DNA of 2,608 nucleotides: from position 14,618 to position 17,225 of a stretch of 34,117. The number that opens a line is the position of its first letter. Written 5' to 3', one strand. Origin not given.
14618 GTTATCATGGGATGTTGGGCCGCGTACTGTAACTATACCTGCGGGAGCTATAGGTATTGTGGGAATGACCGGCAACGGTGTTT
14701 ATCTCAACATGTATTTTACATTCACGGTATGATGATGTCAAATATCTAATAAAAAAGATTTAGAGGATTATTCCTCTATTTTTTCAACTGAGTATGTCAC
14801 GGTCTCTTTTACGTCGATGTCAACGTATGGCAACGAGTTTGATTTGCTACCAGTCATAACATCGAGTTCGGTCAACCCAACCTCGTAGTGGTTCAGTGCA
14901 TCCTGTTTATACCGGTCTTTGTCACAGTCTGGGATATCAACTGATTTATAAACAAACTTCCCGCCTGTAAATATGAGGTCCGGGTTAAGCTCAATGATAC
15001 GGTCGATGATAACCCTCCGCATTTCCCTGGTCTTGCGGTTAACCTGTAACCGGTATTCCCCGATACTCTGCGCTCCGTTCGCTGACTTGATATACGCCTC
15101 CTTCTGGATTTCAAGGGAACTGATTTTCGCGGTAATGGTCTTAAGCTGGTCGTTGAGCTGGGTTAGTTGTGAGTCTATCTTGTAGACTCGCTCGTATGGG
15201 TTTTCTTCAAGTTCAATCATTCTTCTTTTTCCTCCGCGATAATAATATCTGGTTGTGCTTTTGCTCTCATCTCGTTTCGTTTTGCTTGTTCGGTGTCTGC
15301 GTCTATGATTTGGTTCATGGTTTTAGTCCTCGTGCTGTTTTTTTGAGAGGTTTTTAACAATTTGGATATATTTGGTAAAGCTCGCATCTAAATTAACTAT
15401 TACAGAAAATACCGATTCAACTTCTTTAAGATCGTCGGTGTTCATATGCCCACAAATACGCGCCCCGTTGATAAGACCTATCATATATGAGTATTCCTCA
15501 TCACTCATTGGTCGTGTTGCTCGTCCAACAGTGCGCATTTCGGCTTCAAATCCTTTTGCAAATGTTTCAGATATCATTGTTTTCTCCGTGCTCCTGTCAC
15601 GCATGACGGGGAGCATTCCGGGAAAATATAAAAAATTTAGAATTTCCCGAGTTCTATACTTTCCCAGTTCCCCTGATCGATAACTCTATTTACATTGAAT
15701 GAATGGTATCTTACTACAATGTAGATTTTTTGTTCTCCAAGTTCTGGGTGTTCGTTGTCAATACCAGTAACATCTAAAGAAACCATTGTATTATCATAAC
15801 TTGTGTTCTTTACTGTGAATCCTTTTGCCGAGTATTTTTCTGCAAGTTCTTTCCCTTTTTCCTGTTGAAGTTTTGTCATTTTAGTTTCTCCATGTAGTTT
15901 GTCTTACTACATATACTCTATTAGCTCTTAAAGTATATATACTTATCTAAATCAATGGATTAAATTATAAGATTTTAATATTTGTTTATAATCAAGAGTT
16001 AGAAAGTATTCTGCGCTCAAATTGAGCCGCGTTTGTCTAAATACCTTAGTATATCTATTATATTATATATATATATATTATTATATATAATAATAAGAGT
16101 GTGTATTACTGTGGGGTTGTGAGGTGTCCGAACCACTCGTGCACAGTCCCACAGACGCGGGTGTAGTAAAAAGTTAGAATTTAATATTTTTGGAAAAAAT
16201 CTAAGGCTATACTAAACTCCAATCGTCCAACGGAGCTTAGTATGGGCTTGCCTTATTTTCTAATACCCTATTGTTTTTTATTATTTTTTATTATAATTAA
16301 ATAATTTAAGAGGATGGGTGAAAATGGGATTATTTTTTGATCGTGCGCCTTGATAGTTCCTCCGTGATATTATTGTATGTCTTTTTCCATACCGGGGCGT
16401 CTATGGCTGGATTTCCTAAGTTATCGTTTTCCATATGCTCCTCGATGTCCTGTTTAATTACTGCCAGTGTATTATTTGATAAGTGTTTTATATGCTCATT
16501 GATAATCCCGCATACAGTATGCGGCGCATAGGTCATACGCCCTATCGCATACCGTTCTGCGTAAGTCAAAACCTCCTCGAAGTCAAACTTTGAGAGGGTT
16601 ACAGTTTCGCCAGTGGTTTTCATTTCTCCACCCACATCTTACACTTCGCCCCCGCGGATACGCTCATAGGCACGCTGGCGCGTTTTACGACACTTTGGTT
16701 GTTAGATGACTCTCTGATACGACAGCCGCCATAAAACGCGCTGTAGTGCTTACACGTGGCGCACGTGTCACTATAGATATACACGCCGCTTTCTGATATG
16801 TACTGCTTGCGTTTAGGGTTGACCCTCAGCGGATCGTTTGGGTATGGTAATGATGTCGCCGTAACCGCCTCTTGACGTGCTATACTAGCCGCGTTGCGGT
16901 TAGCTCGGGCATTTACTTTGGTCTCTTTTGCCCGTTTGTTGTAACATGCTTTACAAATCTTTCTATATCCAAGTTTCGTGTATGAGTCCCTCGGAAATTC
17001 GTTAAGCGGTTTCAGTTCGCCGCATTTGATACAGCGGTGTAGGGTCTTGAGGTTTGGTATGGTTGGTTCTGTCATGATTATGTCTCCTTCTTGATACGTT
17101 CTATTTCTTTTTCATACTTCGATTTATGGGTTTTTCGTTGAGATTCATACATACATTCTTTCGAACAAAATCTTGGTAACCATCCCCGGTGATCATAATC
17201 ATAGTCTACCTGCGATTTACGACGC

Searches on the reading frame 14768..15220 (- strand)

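Call 10: search_protein_families(library=phrogs, proteins=[window:14768-15220:-], max_evalue=0.001)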
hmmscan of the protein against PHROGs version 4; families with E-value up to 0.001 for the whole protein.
window:14768-15220:- (150 aa): 0 families

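Call 27: search_protein_families(library=pfam, proteins=[window:14768-15220:-], max_evalue=0.01)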
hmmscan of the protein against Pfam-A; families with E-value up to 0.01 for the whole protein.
window:14768-15220:- (150 aa): 1 family
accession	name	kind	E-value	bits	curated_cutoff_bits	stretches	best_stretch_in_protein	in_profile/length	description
PF00261.25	Tropomyosin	-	0.008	16.1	38.6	0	4-46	134-175/242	Tropomyosin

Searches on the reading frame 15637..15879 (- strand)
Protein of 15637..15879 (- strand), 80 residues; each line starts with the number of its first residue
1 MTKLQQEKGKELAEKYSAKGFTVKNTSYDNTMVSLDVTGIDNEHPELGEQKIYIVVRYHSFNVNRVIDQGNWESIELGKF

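Call 10: search_protein_families(library=phrogs, proteins=[window:15637-15879:-], max_evalue=0.001)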
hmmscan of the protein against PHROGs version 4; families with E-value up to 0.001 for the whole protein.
window:15637-15879:- (80 aa): 0 families

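Call 50: search_protein_families(library=pfam, proteins=[window:15637-15879:-], max_evalue=0.01)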
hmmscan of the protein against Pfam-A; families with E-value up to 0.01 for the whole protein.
window:15637-15879:- (80 aa): 0 families

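Call 62: find_encoding_contigs(protein=window:15637-15879:-, flank=10000, max_places=10)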
Protein window:15637-15879:- (80 aa): 10 contigs read that carry it; 9 places shown.
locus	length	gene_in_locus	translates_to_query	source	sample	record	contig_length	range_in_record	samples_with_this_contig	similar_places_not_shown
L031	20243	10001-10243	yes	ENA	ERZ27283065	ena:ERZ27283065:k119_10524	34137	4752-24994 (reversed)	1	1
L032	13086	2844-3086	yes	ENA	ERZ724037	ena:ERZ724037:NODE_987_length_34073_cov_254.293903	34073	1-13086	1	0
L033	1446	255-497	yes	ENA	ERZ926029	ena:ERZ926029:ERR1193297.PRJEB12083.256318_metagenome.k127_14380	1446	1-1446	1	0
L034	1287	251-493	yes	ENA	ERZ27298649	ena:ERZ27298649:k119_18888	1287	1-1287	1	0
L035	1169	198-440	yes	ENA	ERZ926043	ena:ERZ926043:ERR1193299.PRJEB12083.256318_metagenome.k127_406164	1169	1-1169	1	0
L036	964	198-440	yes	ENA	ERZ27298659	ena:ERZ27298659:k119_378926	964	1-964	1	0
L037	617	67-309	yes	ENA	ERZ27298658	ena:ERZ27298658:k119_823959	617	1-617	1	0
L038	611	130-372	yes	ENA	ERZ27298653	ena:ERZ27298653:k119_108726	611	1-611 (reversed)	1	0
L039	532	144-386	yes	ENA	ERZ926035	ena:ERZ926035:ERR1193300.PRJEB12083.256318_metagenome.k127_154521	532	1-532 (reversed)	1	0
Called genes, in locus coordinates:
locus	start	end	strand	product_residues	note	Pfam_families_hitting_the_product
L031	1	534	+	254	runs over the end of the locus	PF13479:AAA_24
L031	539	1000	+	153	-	PF05037:DUF669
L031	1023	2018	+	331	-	-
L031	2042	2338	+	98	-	PF01844:HNH, PF14279:HNH_5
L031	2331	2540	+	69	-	-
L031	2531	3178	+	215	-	PF01555:N6_N4_Mtase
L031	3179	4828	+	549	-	PF00270:DEAD, PF04851:ResIII, PF18766:SWI2_SNF2, PF13401:AAA_22 (faint), PF00271:Helicase_C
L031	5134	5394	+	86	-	-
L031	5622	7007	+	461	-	PF13148:DUF3987 (faint)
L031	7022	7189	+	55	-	-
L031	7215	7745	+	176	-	-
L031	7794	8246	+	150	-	-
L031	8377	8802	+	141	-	-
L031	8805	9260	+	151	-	-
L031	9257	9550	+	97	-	-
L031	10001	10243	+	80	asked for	-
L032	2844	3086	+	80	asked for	-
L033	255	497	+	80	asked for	-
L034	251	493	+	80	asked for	-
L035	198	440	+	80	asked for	-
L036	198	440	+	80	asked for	-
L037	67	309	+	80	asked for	-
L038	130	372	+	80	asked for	-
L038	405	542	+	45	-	-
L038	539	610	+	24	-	?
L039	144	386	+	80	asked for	-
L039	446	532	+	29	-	?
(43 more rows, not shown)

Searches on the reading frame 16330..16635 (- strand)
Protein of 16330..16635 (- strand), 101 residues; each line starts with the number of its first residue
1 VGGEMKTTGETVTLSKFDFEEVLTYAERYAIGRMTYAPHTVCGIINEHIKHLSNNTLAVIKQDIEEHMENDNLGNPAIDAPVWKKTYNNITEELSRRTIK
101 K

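Call 10: search_protein_families(library=phrogs, proteins=[window:16330-16635:-], max_evalue=0.001)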
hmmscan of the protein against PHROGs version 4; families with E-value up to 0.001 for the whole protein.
window:16330-16635:- (101 aa): 1 family
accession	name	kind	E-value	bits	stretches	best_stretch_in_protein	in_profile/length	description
phrog_11947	-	unknown function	7.7e-17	62.2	1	11-99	5-93/100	-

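Call 16: find_related_loci(query=window:16330-16635:-, collection=viral_contigs, flank=10000)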
Query window:16330-16635:- (101 aa) in viral_contigs; peptide patterns used: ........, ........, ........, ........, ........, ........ (x = any residue, [..] = any of these).
11 stretches matched a pattern, but none encodes a relative of the query by tblastn (E <= 1e-3).

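Call 50: search_protein_families(library=pfam, proteins=[window:16330-16635:-], max_evalue=0.01)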
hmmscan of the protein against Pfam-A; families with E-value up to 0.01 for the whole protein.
window:16330-16635:- (101 aa): 0 families

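Call 61: find_encoding_contigs(protein=window:16330-16635:-, flank=10000, max_places=10)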
Protein window:16330-16635:- (101 aa): no gene with exactly this product is on record in the collection.

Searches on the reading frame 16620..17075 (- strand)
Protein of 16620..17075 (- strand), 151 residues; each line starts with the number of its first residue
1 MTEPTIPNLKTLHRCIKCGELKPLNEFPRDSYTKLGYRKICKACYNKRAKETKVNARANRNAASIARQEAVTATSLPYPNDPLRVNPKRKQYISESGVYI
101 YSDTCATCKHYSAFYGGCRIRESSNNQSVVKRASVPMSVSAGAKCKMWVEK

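Call 10: search_protein_families(library=phrogs, proteins=[window:16620-17075:-], max_evalue=0.001)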
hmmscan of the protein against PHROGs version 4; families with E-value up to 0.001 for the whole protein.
window:16620-17075:- (151 aa): 7 families
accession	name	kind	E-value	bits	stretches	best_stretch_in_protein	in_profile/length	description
phrog_5558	-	moron, auxiliary metabolic gene and host takeover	1.1e-10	42.8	1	11-69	64-124/130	Lar-like restriction alleviation protein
phrog_1035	-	DNA, RNA and nucleotide metabolism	2.2e-10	41.8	1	11-114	62-171/271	endonuclease VII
phrog_2255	-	DNA, RNA and nucleotide metabolism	1.2e-06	29.2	1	13-110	54-118/211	HNH endonuclease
phrog_2633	-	DNA, RNA and nucleotide metabolism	1.4e-06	29.5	1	11-60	12-58/142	endonuclease VII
phrog_2340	-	DNA, RNA and nucleotide metabolism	2e-06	29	1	13-68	9-64/171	endonuclease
phrog_3273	-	unknown function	9.3e-05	23.5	1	11-60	21-72/75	-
phrog_12813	-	unknown function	0.00032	21.6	1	11-53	152-194/199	-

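Call 57: search_protein_families(library=ncbifam, proteins=[window:16620-17075:-], max_evalue=0.01)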
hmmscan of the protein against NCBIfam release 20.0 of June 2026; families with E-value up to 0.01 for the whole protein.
window:16620-17075:- (151 aa): 0 families
